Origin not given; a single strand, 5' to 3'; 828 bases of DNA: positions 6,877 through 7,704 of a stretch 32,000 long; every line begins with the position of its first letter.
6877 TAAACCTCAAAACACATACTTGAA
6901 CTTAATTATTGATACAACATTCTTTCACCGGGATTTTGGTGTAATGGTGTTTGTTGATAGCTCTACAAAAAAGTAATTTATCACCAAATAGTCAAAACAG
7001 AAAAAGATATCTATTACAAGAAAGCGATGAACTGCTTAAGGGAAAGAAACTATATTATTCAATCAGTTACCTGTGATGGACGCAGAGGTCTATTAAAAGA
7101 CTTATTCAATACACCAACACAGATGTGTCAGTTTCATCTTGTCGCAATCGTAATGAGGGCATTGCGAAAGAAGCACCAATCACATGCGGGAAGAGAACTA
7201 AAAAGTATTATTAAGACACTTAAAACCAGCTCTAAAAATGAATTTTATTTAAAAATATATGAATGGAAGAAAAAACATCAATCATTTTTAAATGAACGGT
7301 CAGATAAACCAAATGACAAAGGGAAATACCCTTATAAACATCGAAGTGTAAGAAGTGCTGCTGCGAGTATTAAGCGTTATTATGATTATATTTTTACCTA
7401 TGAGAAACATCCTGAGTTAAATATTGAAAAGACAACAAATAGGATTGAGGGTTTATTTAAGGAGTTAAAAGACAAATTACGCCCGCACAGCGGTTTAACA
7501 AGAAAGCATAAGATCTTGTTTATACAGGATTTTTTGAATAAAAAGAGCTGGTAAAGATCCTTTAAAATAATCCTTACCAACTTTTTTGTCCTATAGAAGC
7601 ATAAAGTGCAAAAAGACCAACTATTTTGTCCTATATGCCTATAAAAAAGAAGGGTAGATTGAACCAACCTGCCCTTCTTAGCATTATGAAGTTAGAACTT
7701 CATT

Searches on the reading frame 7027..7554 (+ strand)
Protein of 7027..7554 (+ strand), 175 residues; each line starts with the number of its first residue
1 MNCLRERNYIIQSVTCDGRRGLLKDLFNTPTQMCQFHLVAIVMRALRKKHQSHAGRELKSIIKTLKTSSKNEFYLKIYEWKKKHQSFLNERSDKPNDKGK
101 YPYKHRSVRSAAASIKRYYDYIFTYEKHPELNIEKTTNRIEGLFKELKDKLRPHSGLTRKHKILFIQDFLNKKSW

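Call 88: search_protein_families(library=pfam, proteins=[window:7027-7554:+], max_evalue=0.001)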
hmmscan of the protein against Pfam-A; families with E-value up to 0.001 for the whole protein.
window:7027-7554:+ (175 aa): 1 family
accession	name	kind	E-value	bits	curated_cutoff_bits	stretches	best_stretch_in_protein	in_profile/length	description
PF00872.24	Transposase_mut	-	0.00049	19.5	21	0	11-150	226-348/379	Transposase, Mutator family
